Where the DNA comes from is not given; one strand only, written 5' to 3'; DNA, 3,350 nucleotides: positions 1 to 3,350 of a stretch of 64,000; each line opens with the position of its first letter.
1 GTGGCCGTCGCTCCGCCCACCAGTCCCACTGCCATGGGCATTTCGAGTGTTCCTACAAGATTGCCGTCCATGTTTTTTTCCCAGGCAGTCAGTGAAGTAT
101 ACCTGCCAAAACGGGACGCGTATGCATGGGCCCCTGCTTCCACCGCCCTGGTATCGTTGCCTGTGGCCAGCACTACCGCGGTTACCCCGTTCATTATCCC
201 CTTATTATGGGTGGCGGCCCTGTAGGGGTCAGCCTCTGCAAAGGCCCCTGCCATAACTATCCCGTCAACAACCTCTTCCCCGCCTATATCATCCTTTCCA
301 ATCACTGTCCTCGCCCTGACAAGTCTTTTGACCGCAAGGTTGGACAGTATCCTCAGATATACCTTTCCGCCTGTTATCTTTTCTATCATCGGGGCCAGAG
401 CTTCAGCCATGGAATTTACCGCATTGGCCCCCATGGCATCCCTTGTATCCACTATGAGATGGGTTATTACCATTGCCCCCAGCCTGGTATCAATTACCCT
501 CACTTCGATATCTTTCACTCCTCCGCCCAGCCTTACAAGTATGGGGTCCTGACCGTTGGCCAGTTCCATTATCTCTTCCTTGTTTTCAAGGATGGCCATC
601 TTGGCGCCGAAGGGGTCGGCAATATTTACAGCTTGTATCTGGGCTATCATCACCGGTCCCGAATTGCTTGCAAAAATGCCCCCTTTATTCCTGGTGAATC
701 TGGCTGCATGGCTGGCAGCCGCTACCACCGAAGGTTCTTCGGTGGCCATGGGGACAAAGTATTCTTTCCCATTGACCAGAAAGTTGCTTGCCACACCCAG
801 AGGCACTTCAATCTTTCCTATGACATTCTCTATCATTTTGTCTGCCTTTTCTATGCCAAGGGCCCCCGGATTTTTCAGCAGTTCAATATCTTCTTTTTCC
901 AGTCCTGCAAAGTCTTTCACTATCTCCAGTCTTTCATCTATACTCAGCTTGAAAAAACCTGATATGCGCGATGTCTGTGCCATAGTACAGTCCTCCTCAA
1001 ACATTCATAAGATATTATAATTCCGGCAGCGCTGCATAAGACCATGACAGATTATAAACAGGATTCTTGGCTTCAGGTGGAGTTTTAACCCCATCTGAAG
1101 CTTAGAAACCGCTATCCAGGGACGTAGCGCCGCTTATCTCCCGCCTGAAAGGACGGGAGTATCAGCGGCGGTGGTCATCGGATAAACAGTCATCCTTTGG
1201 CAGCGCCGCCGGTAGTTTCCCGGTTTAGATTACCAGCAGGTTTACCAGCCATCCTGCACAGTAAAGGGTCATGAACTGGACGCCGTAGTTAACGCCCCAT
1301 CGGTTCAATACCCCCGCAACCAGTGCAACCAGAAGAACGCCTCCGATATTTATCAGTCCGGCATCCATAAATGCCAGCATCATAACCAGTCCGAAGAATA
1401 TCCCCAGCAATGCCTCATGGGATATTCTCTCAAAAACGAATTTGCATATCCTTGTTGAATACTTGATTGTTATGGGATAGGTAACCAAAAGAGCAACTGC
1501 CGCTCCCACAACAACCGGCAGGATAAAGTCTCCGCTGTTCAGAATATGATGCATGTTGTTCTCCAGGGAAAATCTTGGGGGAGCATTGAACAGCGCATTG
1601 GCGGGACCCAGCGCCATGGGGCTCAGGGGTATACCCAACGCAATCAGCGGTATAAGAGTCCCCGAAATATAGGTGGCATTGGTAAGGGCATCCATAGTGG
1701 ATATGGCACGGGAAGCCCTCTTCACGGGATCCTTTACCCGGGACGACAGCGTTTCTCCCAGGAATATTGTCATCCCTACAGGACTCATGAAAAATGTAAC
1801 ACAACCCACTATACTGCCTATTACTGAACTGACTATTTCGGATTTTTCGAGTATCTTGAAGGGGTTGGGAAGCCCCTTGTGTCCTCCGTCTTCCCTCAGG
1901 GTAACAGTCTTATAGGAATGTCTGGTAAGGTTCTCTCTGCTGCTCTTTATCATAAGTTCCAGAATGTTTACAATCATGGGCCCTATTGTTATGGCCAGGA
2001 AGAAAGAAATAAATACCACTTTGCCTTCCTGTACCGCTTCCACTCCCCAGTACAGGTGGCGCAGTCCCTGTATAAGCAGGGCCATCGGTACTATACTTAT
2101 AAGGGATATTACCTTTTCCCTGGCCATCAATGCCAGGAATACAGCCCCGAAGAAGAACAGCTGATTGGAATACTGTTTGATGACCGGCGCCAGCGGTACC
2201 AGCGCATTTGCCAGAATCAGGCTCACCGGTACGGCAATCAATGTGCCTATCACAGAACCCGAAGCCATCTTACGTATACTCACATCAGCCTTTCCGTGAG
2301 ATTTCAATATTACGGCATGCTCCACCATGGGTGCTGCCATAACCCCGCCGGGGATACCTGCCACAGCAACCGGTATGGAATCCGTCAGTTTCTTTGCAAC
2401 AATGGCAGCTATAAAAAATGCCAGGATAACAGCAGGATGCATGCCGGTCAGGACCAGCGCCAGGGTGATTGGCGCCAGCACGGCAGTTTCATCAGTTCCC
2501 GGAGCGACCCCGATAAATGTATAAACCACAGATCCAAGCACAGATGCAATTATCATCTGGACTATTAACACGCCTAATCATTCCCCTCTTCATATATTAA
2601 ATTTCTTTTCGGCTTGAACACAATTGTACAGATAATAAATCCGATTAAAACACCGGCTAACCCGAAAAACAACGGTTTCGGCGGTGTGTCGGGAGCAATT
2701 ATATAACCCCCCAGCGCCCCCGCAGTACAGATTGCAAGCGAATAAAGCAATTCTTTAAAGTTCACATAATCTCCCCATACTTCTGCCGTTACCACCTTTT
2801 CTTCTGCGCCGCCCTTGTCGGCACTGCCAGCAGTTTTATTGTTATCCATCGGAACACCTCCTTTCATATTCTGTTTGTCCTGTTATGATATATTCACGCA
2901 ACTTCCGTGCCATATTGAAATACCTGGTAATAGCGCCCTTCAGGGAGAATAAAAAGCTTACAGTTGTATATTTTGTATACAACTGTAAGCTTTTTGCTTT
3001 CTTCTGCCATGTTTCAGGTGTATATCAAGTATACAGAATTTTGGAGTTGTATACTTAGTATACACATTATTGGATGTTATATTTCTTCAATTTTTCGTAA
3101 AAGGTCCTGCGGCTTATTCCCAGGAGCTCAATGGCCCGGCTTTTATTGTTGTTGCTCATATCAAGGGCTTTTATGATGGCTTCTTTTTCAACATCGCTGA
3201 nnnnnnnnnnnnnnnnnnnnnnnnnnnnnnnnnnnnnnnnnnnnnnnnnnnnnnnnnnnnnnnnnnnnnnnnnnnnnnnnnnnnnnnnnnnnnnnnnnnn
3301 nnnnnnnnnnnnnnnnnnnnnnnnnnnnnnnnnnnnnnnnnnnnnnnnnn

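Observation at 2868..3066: Textbook sigma-54 circuit in 200 bp: exact -24/-12 promoter plus three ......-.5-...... enhancer palindromes between a CBS-PAS activator and a TctAB-like transporter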

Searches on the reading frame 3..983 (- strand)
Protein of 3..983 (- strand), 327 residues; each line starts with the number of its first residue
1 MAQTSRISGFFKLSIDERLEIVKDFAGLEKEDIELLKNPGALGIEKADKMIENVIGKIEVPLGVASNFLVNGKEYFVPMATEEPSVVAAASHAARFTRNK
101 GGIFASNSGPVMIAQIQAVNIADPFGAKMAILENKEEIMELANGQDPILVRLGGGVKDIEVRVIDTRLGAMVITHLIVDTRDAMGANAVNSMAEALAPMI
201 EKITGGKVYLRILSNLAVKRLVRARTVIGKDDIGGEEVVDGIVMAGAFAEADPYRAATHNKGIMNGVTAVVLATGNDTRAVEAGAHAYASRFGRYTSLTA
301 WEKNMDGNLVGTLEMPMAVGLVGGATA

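Call 99: search_solved_structures(query=window:3-983:-, max_evalue=1e-30)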
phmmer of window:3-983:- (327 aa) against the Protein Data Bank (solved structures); distinct sequences matched with E-value up to 1e-30: 11.
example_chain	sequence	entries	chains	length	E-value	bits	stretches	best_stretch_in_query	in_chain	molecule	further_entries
6dio_A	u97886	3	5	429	6.4e-113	380.8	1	3-326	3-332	3-hydroxy-3-methylglutaryl coenzyme A reductase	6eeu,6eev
1qax_A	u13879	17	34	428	8.2e-112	377.2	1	3-326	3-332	PROTEIN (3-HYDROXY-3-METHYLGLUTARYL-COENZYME A REDUCTASE) | 3-hydroxy-3-methylglutaryl-coenzyme A reductase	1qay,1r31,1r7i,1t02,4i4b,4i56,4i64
6p7k_A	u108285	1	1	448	3.6e-111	375.1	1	5-326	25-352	3-hydroxy-3-methylglutaryl coenzyme A reductase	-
9v7y_A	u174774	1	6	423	7.8e-111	373.9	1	5-326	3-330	3-hydroxy-3-methylglutaryl coenzyme A reductase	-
5wpj_A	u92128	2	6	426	8.7e-76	258.9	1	8-325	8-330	3-hydroxy-3-methylglutaryl coenzyme A reductase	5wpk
3qae_A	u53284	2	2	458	1.4e-74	254.9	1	8-324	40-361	3-hydroxy-3-methylglutaryl-coenzyme a reductase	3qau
7m3h_A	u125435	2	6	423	6.8e-64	219.8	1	4-326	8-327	Hydroxymethylglutaryl-CoA reductase, degradative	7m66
7m1z_A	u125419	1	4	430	7.2e-64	219.8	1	4-326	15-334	acetyl-CoA C-acetyltransferase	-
7n7s_A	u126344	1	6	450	9.8e-41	143.8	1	7-326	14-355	Hydroxymethylglutaryl-CoA reductase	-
9zw9_A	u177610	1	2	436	1.1e-39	140.3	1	17-325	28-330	Probable 3-hydroxy-3-methylglutaryl-coenzyme A reductase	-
9zw6_A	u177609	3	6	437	1.1e-39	140.3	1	17-325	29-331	Probable 3-hydroxy-3-methylglutaryl-coenzyme A reductase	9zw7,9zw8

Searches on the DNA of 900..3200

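Call 55: search_rna_families(source=window, start=900, end=3200, threshold=evalue, max_evalue=5)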
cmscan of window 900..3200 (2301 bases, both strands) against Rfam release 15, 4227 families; matches with E-value up to 5: 15.
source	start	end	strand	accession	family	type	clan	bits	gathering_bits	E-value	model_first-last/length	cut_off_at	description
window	2956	3008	-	RF02418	Spd-sr07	Gene; sRNA;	-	26.5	55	0.32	1-63/63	no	Streptococcus sRNA Spd-sr07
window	2944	3005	+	RF04280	mir-890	Gene; miRNA;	CL00136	26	56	0.0078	1-74/74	no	mir-890 microRNA precursor family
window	2951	2995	-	RF04280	mir-890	Gene; miRNA;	CL00136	25.3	56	0.013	15-59/74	no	mir-890 microRNA precursor family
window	2940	3007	+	RF03845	mir-3327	Gene; miRNA;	-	24.6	85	0.18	1-89/89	no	mir-3327 microRNA precursor family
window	2944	3002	-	RF00896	mir-787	Gene; miRNA;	-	23.8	57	0.11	1-72/72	no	mir-787 microRNA precursor family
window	2942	3004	+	RF00896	mir-787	Gene; miRNA;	-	23.4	57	0.14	1-72/72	no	mir-787 microRNA precursor family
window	2953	2993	+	RF04205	MIR2606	Gene; miRNA;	-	23.3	139.7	2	1-165/165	no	MIR2606 microRNA precursor family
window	2957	2989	-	RF01374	CRISPR-DR61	Gene; CRISPR;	-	22.4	38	1.2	1-37/37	no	CRISPR RNA direct repeat element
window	2955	2993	+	RF04154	mir-1277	Gene; miRNA;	-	19.7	81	2.7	1-78/78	no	mir-1277 microRNA precursor family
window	2940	3005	+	RF02520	mir-965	Gene; miRNA;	-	19.5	43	1.2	1-76/76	no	mir-965 microRNA precursor family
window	2954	2991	+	RF04238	mir-4012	Gene; miRNA;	-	19.1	80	2.3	1-63/63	no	mir-4012 microRNA precursor family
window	1126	1173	+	RF04201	MIR7510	Gene; miRNA;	-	19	93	2.4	1-79/79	no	MIR7510 microRNA precursor family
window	2942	3005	+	RF03718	mir-2804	Gene; miRNA;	-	18.7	86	3.8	1-78/78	no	mir-2804 microRNA precursor family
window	2936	3056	+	RF01256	snR43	Gene; snRNA; snoRNA; HACA-box;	CL00027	17.4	60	1.2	1-207/207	no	Small nucleolar RNA snR43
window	1063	1108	+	RF04153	MIR856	Gene; miRNA;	-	13.4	297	3.1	1-258/258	no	MIR856 microRNA precursor family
